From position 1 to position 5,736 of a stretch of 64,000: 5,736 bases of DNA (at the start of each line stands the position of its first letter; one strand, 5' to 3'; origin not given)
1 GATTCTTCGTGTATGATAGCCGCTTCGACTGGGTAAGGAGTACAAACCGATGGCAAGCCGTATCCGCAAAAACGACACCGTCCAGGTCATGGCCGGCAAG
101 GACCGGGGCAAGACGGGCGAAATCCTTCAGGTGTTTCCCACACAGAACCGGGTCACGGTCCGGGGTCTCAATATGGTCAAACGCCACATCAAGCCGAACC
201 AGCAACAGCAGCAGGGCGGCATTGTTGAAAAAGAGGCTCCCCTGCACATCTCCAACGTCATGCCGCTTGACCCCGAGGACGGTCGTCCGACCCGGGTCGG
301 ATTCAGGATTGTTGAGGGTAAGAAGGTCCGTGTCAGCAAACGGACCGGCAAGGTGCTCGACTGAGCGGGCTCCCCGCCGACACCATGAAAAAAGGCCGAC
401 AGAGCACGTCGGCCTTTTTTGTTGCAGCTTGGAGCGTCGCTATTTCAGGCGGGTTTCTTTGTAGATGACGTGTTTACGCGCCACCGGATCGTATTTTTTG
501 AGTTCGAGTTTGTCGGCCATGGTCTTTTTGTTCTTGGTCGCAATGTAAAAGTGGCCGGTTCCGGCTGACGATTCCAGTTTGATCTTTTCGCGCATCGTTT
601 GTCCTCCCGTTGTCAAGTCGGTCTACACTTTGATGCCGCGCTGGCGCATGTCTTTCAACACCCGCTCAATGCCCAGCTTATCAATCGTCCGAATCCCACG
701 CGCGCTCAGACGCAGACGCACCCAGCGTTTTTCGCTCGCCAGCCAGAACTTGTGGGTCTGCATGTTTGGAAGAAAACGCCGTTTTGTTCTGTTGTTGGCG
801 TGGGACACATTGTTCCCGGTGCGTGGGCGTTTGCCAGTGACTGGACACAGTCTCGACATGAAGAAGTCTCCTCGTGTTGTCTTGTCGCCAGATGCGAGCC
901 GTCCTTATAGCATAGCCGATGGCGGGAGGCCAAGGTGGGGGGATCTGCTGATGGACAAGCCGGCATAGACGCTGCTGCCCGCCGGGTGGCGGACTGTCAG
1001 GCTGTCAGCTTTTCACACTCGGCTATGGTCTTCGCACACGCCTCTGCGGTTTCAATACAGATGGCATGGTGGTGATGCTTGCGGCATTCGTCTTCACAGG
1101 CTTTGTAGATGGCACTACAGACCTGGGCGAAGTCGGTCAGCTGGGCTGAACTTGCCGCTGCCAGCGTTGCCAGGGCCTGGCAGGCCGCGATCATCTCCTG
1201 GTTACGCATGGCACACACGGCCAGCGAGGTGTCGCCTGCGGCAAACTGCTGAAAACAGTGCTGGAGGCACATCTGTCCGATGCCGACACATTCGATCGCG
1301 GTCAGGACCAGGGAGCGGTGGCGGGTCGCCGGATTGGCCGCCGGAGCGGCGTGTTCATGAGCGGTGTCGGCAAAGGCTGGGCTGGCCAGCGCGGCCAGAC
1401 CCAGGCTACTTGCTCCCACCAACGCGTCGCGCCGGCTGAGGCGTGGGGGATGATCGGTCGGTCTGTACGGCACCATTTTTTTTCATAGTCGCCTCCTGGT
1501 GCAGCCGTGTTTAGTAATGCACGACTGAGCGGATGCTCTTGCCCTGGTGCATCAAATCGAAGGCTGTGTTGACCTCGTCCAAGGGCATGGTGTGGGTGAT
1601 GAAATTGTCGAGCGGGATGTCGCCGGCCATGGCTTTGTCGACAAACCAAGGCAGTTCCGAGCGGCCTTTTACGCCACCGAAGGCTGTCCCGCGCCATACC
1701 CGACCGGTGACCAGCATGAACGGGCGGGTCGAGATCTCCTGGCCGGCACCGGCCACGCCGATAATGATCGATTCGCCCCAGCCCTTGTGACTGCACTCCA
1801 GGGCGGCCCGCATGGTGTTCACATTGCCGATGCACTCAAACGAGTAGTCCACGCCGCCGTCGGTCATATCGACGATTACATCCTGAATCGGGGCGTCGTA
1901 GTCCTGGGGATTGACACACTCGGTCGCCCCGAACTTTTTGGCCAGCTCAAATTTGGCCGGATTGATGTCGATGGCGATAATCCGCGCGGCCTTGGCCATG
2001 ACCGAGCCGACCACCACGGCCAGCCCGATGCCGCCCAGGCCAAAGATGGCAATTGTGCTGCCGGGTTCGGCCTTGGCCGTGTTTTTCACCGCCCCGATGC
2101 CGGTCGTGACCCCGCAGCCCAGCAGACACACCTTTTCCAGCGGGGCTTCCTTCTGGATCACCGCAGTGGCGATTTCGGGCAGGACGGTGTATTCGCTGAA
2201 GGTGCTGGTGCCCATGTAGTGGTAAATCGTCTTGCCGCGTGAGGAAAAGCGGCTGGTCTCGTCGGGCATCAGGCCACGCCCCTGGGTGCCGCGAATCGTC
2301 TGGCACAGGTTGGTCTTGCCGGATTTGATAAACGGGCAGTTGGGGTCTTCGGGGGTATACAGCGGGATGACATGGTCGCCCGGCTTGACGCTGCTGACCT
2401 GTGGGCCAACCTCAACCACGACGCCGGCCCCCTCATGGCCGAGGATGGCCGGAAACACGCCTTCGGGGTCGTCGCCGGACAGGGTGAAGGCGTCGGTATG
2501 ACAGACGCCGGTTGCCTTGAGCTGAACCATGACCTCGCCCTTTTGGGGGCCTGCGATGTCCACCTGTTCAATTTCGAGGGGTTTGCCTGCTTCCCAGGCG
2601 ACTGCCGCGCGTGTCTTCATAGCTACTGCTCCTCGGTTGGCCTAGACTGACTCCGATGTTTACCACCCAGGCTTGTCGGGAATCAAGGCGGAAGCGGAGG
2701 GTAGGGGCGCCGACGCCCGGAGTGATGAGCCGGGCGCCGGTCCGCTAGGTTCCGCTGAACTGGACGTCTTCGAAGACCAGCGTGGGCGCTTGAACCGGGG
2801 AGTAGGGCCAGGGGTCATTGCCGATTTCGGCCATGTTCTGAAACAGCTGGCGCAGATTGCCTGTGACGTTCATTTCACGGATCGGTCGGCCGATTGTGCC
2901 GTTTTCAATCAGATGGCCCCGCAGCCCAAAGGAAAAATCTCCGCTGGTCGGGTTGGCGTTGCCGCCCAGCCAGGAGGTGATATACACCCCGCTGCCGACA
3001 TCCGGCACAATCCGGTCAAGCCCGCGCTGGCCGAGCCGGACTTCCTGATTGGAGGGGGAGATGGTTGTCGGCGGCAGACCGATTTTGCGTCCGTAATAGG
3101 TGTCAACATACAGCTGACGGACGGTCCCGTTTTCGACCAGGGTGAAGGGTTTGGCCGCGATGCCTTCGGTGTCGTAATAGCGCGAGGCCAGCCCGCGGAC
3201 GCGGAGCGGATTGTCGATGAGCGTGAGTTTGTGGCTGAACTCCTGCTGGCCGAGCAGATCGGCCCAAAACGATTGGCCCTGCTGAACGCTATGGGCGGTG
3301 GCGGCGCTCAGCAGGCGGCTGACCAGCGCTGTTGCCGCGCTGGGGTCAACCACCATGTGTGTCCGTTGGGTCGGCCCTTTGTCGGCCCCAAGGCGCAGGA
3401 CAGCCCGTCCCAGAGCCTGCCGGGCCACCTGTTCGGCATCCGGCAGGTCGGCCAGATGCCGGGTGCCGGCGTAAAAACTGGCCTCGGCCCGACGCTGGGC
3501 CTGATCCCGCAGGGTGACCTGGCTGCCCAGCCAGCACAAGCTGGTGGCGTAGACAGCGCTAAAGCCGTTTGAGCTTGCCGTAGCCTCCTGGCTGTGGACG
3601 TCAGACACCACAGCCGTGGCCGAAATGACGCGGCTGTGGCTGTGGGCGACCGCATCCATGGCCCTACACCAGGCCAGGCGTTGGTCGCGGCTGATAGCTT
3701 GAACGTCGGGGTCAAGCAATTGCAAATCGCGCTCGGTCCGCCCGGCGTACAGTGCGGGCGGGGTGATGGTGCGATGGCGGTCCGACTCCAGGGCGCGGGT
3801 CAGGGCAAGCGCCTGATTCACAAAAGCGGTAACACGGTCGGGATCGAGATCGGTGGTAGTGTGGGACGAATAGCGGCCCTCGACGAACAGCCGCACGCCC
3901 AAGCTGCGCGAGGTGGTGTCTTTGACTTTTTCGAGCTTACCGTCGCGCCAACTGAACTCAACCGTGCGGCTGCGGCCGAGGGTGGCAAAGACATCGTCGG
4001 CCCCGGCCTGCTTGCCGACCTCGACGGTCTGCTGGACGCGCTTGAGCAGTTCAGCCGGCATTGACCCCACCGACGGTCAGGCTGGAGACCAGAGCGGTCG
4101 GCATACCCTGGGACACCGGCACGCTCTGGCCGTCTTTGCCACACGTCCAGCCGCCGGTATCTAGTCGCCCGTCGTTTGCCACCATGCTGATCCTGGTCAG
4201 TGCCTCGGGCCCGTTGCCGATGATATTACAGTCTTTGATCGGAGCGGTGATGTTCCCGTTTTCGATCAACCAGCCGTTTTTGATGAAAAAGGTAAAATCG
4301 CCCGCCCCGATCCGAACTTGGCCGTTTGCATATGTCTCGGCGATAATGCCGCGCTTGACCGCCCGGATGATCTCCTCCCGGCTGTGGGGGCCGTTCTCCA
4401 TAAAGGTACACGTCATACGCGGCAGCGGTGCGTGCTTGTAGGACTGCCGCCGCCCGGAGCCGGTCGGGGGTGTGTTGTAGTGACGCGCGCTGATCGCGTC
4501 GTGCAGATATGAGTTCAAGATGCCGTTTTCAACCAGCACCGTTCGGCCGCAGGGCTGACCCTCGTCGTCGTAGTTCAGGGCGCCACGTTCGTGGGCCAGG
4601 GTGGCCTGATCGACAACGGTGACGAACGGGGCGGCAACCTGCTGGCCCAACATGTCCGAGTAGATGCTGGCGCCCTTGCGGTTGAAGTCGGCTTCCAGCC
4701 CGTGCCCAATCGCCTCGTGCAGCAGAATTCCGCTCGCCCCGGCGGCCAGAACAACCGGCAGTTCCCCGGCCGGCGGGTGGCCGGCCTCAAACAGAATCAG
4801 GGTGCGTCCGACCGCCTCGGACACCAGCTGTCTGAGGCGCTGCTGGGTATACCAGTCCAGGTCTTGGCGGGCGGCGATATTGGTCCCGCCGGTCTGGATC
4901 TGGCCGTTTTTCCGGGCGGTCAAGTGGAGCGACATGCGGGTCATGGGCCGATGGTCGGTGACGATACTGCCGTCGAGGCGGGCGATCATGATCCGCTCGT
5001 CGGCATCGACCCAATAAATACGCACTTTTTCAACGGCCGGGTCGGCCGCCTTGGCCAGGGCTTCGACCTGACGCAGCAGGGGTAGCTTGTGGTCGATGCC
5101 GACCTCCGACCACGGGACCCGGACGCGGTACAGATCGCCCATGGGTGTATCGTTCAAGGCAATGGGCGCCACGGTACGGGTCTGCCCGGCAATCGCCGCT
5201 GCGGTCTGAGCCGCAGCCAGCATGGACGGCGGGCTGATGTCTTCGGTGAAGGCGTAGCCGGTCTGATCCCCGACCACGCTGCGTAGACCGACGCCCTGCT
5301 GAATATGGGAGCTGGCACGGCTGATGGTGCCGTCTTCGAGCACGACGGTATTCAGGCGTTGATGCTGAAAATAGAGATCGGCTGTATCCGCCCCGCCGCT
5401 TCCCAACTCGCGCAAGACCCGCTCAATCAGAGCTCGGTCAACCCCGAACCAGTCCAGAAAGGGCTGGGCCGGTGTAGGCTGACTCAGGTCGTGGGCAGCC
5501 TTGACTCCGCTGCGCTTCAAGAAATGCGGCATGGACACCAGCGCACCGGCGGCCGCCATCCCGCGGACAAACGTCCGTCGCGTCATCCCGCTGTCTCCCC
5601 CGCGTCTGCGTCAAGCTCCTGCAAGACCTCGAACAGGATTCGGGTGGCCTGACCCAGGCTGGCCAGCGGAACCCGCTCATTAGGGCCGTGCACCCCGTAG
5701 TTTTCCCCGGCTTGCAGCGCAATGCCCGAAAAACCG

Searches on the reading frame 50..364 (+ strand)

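Call 78: search_protein_families(library=pfam, proteins=[window:50-364:+], max_evalue=0.001)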
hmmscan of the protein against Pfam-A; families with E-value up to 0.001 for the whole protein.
window:50-364:+ (104 aa): 4 families
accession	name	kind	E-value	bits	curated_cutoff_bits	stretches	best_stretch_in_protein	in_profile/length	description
PF17136.10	ribosomal_L24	-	1.7e-32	112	27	1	40-103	1-65/65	Ribosomal proteins 50S L24/mitochondrial 39S L24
PF00467.35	KOW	-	1.2e-09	38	22.3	1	7-37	1-31/32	KOW motif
PF23287.1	KOW7_SPT5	-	0.00021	21.5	27.1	1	6-28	4-26/52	Transcription elongation factor SPT5, seventh KOW domain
PF23291.1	KOW4_SPT5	-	0.00032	21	27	1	3-29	7-33/55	Transcription elongation factor SPT5, fourth KOW domain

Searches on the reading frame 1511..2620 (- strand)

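Call 18: search_protein_families(library=pfam, proteins=[window:1511-2620:-], max_evalue=0.0001)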
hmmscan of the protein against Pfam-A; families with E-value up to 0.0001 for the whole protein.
window:1511-2620:- (369 aa): 3 families
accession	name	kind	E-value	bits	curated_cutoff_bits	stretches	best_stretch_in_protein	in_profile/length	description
PF00107.32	ADH_zinc_N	-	3.7e-24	85.5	31.8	1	197-327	1-124/129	Zinc-binding dehydrogenase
PF08240.17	ADH_N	-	1.9e-21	76.7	23.5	1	27-149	2-96/104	Alcohol dehydrogenase GroES-like domain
PF13602.12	ADH_zinc_N_2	-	6.5e-05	24.3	27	0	231-362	2-128/134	Zinc-binding dehydrogenase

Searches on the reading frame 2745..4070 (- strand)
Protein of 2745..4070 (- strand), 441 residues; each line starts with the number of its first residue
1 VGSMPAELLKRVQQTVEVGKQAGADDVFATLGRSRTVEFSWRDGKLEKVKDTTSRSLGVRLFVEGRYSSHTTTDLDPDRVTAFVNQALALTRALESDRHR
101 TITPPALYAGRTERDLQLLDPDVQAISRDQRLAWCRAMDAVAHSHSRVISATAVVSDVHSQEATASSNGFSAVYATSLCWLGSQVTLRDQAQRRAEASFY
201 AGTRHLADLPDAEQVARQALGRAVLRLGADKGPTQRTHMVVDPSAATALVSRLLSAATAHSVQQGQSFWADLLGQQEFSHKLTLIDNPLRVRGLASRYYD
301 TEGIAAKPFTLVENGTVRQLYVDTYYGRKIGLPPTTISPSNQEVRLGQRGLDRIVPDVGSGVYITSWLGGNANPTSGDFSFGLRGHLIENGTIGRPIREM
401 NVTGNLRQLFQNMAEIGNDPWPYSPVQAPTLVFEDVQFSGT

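Call 18: search_protein_families(library=pfam, proteins=[window:2745-4070:-], max_evalue=0.0001)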
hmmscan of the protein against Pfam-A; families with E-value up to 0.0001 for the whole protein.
window:2745-4070:- (441 aa): 3 families
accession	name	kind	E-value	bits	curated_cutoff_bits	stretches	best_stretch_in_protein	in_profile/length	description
PF19289.4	PmbA_TldD_3rd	-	3.2e-54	183.9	22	1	234-440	1-220/220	PmbA/TldA metallopeptidase C-terminal domain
PF01523.21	PmbA_TldD_1st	-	3.5e-10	40.3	20.9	1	33-90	7-64/65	PmbA/TldA metallopeptidase domain 1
PF19290.4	PmbA_TldD_2nd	-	1.3e-08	35.7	20.9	1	124-227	4-109/109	PmbA/TldA metallopeptidase central domain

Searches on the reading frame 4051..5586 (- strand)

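Call 18: search_protein_families(library=pfam, proteins=[window:4051-5586:-], max_evalue=0.0001)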
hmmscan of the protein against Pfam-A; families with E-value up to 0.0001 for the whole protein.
window:4051-5586:- (511 aa): 3 families
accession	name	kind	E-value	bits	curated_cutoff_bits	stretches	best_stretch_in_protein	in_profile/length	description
PF19289.4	PmbA_TldD_3rd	-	4.8e-65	219.2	22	1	274-507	2-220/220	PmbA/TldA metallopeptidase C-terminal domain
PF01523.21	PmbA_TldD_1st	-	1.5e-13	51.1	20.9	1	69-133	1-65/65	PmbA/TldA metallopeptidase domain 1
PF19290.4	PmbA_TldD_2nd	-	5.2e-10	40.2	20.9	1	158-263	2-106/109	PmbA/TldA metallopeptidase central domain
